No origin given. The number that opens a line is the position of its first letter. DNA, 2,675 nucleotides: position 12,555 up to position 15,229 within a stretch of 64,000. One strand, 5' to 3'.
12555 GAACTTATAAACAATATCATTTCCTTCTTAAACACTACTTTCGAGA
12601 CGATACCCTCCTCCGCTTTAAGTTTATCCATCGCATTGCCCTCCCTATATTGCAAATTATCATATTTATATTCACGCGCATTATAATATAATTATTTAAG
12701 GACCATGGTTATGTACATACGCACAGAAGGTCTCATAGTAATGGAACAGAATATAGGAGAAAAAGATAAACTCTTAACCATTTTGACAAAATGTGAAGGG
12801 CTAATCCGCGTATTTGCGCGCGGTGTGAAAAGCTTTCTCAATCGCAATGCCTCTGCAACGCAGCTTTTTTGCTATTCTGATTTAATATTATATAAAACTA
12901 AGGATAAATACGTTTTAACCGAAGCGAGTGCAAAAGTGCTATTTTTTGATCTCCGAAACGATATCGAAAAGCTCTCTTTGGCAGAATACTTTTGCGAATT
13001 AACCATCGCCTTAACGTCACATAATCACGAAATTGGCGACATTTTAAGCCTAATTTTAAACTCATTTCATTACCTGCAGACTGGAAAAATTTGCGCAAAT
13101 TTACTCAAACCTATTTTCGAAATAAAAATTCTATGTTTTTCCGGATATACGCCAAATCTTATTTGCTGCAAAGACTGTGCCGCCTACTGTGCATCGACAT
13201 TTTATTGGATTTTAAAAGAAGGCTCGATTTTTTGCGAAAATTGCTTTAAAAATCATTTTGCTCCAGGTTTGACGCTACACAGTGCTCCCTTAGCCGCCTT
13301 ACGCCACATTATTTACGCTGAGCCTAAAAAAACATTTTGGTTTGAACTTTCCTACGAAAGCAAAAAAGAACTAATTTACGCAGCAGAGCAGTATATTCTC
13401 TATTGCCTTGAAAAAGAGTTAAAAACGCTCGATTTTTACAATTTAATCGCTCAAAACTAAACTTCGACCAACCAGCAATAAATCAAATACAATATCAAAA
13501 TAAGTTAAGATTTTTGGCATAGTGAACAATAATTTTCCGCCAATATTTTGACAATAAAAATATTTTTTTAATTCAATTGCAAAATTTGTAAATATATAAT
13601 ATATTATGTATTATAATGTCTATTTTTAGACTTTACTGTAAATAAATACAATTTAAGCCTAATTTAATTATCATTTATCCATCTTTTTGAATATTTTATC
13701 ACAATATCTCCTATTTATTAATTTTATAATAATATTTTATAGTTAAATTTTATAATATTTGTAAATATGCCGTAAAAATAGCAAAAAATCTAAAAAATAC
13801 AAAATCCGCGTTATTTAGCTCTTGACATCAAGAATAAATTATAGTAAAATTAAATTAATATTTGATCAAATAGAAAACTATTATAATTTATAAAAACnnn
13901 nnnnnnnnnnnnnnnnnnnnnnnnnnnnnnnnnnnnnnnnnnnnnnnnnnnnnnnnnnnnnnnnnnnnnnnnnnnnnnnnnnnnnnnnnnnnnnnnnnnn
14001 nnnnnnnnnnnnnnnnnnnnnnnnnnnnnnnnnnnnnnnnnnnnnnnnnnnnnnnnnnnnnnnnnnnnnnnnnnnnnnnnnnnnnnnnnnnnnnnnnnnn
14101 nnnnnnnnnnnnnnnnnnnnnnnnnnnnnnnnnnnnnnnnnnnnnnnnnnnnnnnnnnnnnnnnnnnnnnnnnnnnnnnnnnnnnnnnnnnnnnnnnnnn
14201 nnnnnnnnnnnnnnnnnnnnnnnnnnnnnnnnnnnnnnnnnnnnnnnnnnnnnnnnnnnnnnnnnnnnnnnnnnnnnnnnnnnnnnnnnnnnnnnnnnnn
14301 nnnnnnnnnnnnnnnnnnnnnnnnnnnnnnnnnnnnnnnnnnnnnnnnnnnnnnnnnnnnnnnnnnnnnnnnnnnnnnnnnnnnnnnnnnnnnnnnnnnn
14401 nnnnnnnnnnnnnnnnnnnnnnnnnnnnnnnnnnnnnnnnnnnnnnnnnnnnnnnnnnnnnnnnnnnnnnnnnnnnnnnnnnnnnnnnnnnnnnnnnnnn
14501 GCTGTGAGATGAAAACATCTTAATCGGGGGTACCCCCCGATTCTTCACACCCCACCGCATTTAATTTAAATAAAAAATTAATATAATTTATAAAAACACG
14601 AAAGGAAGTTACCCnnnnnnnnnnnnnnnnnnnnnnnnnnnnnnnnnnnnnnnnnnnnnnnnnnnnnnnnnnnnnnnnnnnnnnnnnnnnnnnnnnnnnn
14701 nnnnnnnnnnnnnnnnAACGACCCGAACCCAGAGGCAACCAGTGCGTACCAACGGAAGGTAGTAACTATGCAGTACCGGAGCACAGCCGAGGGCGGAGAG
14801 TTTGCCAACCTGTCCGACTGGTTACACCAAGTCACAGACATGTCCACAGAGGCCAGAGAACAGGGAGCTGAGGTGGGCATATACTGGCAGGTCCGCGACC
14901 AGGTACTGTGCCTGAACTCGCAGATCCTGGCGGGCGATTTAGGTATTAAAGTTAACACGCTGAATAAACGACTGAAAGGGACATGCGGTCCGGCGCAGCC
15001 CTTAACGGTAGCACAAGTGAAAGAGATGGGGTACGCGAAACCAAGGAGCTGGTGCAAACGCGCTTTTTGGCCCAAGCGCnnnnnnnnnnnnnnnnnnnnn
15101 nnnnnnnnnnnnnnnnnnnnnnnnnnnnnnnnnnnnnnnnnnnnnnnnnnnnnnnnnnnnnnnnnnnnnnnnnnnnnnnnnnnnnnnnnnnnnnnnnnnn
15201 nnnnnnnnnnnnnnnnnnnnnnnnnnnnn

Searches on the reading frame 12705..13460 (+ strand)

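Call 5: search_protein_families(library=pfam, proteins=[window:12705-13460:+], max_evalue=1)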
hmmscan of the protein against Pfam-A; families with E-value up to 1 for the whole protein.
window:12705-13460:+ (251 aa): 2 families
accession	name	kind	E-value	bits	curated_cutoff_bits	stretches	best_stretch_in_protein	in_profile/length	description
PF02565.21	RecO_C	-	5.4e-16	59.2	22.1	1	84-242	1-156/157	Recombination protein O C terminal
PF11967.14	RecO_N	-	1.2e-15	57.7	27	1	3-75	1-75/80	Recombination protein O N terminal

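Call 6: search_protein_families(library=ncbifam, proteins=[window:12705-13460:+], max_evalue=1)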
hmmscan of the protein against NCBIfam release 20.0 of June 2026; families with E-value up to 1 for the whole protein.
window:12705-13460:+ (251 aa): 1 family
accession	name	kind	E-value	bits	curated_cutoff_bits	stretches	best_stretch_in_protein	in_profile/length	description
TIGR00613.1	reco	equivalog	3.1e-27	95.6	48.7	1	5-246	1-237/239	DNA repair protein RecO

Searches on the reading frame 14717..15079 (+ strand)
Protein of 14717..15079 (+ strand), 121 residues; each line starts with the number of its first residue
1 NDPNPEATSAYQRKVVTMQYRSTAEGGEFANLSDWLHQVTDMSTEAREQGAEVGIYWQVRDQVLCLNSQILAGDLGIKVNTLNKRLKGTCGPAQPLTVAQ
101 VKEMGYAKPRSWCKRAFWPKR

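Call 96: predict_structure(alignment_id=A10)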
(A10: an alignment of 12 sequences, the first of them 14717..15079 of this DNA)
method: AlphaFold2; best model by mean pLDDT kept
length: 121 residues; sequences in the alignment: 12
mean_pLDDT: 81.9   pTM: 0.73
mean pLDDT of the five models: 81.9, 81.1, 78.0, 77.8, 77.7
residues with pLDDT >= 90: 26; 70-90: 74; 50-70: 16; < 50: 5
segments of 3 or more residues with pLDDT < 50: 22-26
pLDDT, mean of each block of 10 residues (from residue 1): 81 78 54 86 90 89 90 87 88 88 72 84 53
secondary structure, 60 per line:
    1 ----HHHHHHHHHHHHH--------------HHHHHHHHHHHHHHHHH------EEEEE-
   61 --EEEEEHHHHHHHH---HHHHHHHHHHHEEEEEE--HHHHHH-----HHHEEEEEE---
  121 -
elements in order: H5-17 H32-48 E55-59 E63-67 H68-75 H79-89 E90-95 H98-103 E112-117

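Call 98: fold_search(model_id=the predicted structure, library=pdb)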
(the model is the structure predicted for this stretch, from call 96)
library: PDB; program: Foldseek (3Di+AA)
matches with E <= 10: 153; with E <= 0.001: 4
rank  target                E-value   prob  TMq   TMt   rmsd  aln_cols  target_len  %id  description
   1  1pp8_U                2.0e-04  1.00  0.60  0.65   4.6       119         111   18  crystal structure of the T. vaginalis IBP39 Initiator binding domain (IBD) bound to the alpha-SCS Inr element (released 2003-11-18)
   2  1pp7_U                2.2e-04  1.00  0.53  0.56   4.6       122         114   15  Crystal structure of the T. vaginalis Initiator binding protein bound to the ferredoxin Inr (released 2003-11-18)
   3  1pp8_M                6.9e-04  1.00  0.53  0.54   4.4       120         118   16  crystal structure of the T. vaginalis IBP39 Initiator binding domain (IBD) bound to the alpha-SCS Inr element (released 2003-11-18)
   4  1pp8_F                8.4e-04  1.00  0.55  0.58   4.8       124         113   16  crystal structure of the T. vaginalis IBP39 Initiator binding domain (IBD) bound to the alpha-SCS Inr element (released 2003-11-18)
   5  1pp8_O                5.5e-03  1.00  0.48  0.59   4.6       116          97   19  crystal structure of the T. vaginalis IBP39 Initiator binding domain (IBD) bound to the alpha-SCS Inr element (released 2003-11-18)
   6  1pp8_V                6.3e-03  1.00  0.50  0.60   4.7       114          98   18  crystal structure of the T. vaginalis IBP39 Initiator binding domain (IBD) bound to the alpha-SCS Inr element (released 2003-11-18)
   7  5w66_M                8.9e-02  0.38  0.33  0.13   8.2       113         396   16  RNA polymerase I Initial Transcribing Complex State 3 (released 2017-07-26)
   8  3nfh_B                9.5e-02  0.77  0.35  0.22   4.6        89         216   16  Crystal structure of tandem winged helix domain of RNA polymerase I subunit A49 (P4) (released 2010-09-08)
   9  3nfi_D                1.8e-01  0.57  0.34  0.21   5.2        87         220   16  Crystal structure of tandem winged helix domain of RNA polymerase I subunit A49 (released 2010-09-08)
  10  3nfh_A                2.1e-01  0.60  0.36  0.23   4.5        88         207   16  Crystal structure of tandem winged helix domain of RNA polymerase I subunit A49 (P4) (released 2010-09-08)
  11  3nfi_E                2.2e-01  0.63  0.36  0.23   4.5        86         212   15  Crystal structure of tandem winged helix domain of RNA polymerase I subunit A49 (released 2010-09-08)
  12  3nfi_A                2.4e-01  0.60  0.36  0.22   4.5        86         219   15  Crystal structure of tandem winged helix domain of RNA polymerase I subunit A49 (released 2010-09-08)
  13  3nfi_C                2.9e-01  0.47  0.34  0.22   5.0        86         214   16  Crystal structure of tandem winged helix domain of RNA polymerase I subunit A49 (released 2010-09-08)
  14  6rwe_M                2.9e-01  0.35  0.34  0.14   5.7        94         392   16  RNA Polymerase I Open Complex conformation 2 (released 2019-12-11)
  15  3nfi_B                3.3e-01  0.44  0.35  0.21   5.1        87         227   16  Crystal structure of tandem winged helix domain of RNA polymerase I subunit A49 (released 2010-09-08)
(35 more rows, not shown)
